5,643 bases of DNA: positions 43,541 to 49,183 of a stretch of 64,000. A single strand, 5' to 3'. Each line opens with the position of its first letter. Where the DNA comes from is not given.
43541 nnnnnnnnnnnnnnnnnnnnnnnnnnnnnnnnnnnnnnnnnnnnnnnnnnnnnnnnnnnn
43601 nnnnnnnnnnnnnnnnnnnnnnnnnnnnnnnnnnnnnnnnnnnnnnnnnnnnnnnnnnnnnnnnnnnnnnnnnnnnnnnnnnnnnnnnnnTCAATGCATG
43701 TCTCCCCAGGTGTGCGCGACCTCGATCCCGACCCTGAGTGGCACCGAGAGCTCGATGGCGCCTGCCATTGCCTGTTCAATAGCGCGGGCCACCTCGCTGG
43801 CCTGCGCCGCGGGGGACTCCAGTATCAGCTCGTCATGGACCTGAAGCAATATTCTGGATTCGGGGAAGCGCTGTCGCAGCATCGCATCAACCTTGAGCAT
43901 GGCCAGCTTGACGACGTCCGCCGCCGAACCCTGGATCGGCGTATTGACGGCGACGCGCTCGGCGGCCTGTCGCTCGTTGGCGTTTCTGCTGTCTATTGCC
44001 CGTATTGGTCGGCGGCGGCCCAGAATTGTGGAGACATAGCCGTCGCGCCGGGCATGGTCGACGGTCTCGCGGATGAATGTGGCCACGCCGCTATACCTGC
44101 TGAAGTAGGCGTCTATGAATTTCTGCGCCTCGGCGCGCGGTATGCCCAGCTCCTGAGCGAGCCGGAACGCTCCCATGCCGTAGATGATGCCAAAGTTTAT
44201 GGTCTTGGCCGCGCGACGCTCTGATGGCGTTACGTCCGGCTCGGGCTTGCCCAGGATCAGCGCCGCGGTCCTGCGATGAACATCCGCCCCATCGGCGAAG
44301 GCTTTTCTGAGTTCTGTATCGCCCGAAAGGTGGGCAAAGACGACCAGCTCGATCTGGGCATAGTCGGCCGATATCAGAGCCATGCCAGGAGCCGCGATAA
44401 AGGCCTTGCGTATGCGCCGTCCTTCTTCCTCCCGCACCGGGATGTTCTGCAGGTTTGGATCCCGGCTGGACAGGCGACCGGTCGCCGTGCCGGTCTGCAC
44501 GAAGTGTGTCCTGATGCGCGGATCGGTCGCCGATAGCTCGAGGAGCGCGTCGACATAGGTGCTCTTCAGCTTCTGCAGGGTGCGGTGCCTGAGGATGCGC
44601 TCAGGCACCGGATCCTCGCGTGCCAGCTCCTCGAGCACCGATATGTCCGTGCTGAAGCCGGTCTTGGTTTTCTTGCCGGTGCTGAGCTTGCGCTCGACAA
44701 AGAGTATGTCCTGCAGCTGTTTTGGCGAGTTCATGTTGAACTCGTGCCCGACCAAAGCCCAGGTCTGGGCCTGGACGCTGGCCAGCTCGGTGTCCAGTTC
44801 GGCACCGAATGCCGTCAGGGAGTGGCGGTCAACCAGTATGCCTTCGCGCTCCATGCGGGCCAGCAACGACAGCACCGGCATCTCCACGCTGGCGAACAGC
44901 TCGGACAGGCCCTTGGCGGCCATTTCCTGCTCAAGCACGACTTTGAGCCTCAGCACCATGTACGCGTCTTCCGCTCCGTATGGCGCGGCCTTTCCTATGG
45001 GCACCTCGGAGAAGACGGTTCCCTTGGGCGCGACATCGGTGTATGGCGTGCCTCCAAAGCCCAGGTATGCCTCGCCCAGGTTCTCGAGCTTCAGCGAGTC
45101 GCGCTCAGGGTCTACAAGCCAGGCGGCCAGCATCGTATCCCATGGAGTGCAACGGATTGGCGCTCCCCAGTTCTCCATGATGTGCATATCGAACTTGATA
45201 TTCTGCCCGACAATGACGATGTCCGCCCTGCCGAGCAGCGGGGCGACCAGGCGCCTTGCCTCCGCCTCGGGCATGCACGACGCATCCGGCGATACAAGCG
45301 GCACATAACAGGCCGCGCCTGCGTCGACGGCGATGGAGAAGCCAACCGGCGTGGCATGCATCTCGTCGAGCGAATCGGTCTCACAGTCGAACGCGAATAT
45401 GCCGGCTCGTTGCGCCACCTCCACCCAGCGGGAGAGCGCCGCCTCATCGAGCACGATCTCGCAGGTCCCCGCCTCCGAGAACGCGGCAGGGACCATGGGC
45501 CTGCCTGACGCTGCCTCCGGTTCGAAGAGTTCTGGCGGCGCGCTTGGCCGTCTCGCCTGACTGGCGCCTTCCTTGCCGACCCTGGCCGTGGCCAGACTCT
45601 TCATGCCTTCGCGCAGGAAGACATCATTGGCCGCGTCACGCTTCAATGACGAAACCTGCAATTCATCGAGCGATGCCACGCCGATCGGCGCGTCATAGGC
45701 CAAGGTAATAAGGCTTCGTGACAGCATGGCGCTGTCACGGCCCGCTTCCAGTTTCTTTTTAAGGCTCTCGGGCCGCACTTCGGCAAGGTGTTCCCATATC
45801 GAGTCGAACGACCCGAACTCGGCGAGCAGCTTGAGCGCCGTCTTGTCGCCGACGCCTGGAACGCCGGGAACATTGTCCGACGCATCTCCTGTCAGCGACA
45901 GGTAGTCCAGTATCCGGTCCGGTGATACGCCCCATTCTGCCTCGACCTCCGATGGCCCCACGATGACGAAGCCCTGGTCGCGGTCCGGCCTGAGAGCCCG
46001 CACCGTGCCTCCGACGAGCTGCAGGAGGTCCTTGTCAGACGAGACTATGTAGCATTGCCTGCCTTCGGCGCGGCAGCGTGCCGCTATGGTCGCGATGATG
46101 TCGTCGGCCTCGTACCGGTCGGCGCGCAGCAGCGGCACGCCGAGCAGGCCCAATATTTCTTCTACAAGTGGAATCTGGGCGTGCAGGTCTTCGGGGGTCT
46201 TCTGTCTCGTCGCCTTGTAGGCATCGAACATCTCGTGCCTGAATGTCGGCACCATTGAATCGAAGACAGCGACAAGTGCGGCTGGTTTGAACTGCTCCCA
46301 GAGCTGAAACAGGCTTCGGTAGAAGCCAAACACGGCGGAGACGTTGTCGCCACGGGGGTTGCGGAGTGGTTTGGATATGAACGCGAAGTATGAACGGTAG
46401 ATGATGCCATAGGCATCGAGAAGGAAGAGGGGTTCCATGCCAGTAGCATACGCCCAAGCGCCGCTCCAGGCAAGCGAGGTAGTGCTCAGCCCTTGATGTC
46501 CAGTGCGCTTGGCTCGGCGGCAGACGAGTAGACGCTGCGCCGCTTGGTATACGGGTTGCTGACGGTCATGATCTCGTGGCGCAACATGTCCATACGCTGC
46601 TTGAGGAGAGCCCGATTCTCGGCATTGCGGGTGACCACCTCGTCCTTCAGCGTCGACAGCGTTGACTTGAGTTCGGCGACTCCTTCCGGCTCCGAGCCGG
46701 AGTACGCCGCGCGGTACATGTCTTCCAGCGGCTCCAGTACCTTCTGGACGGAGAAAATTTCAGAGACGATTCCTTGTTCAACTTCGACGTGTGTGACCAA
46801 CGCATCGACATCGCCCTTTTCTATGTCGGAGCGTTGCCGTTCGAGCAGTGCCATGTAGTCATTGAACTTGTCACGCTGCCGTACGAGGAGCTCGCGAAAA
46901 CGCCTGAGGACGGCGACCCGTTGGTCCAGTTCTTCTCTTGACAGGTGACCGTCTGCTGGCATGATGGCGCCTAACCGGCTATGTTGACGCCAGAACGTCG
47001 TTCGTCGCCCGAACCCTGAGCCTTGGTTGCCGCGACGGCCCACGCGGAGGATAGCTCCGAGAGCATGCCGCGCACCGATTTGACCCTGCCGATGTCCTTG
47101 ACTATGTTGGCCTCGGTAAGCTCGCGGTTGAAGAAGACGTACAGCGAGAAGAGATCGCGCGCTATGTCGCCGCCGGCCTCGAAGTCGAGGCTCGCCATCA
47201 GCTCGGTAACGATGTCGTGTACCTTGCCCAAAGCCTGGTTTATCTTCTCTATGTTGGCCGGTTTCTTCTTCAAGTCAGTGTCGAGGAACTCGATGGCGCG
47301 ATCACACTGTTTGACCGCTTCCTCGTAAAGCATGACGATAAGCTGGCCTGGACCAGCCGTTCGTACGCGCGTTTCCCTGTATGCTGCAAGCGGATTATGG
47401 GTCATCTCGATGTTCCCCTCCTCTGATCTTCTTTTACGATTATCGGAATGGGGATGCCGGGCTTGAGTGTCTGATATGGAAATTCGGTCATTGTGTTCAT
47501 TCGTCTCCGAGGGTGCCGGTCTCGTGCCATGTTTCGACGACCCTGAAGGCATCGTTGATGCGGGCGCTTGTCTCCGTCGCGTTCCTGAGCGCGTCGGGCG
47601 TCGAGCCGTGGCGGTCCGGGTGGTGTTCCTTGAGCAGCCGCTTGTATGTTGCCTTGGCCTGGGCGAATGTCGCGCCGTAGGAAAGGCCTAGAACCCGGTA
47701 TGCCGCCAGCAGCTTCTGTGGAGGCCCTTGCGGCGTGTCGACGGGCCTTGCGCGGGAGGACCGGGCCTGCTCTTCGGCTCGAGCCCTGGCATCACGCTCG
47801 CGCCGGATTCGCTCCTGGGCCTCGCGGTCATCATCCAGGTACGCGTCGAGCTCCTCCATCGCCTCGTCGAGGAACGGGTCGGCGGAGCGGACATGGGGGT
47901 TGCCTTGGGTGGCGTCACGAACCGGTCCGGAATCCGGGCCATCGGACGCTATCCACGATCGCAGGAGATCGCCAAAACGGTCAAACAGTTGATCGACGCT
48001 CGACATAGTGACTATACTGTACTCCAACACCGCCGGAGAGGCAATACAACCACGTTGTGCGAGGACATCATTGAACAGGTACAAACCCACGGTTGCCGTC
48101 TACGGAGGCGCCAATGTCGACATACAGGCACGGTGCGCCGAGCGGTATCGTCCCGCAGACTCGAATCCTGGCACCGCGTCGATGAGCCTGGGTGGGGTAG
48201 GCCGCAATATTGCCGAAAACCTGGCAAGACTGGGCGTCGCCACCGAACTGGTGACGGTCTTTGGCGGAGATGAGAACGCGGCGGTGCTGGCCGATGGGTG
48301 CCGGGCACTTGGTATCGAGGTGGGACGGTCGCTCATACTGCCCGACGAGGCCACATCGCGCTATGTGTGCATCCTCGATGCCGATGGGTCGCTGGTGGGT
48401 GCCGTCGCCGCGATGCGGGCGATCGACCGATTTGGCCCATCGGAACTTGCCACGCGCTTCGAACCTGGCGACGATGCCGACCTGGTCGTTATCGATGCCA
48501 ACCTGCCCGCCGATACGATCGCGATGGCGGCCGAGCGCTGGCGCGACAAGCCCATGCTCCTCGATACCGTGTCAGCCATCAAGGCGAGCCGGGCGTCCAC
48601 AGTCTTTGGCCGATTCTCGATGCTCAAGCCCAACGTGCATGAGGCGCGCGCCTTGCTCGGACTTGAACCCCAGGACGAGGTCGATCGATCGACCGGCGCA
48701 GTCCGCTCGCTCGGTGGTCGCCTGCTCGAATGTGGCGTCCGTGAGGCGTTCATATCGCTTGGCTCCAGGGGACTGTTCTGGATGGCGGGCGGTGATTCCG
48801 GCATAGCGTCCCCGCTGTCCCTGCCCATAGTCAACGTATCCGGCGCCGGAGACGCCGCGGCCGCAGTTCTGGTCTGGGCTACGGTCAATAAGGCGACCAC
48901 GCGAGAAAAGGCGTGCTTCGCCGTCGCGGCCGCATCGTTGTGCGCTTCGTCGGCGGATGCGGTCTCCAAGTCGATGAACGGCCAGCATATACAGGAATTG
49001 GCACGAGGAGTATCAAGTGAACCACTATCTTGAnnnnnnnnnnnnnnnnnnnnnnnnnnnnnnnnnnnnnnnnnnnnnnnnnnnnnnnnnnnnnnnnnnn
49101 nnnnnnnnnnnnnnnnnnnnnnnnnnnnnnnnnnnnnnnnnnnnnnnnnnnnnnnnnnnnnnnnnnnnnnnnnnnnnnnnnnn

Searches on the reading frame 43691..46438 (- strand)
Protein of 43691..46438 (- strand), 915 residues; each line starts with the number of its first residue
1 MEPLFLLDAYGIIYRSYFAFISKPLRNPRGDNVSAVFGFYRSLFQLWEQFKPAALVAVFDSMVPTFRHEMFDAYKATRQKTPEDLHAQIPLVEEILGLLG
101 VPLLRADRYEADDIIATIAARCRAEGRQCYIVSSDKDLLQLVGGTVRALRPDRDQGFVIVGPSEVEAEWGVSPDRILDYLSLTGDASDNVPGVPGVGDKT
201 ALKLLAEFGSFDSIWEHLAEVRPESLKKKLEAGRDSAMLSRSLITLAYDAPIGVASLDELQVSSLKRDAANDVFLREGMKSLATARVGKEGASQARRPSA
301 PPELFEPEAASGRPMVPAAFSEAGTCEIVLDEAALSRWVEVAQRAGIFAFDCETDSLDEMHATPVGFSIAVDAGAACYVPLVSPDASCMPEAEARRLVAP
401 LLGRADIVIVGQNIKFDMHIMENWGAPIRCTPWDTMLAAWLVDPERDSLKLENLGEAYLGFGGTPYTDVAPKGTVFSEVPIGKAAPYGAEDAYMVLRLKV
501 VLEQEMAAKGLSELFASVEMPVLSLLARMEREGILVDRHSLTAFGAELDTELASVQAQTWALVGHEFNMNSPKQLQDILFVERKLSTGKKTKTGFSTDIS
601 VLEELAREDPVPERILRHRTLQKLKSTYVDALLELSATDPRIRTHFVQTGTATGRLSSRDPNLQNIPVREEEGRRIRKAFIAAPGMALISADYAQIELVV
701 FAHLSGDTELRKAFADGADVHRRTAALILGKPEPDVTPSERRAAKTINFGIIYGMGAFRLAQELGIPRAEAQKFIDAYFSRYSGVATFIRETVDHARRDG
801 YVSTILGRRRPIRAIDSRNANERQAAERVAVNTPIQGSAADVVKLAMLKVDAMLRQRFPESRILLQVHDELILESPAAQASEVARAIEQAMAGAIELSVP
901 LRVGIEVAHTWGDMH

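Call 6: search_protein_families(library=pfam, proteins=[window:43691-46438:-], max_evalue=0.001)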
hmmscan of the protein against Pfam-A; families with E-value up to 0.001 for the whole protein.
window:43691-46438:- (915 aa): 4 families
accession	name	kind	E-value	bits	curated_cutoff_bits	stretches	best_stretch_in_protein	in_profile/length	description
PF00476.26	DNA_pol_A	-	5.2e-151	503.3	34.3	1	540-913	3-381/381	DNA polymerase family A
PF02739.22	5_3_exonuc_N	-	1.6e-50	171.4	34.3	1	4-170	2-164/164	5'-3' exonuclease, N-terminal resolvase-like domain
PF01367.25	5_3_exonuc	-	9.6e-29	100.2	40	1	171-266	1-95/97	5'-3' exonuclease, C-terminal SAM fold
PF01612.26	DNA_pol_A_exo1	-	2.8e-23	83.1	23.6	1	327-506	2-172/173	3'-5' exonuclease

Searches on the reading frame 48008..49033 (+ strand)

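Call 19: search_protein_families(library=pfam, proteins=[window:48008-49033:+], max_evalue=0.001)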
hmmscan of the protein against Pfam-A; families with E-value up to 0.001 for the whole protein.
window:48008-49033:+ (341 aa): 1 family
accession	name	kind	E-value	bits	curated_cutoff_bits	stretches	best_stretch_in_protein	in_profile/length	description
PF00294.29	PfkB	-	1.2e-30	107.3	25.8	1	28-319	3-296/302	pfkB family carbohydrate kinase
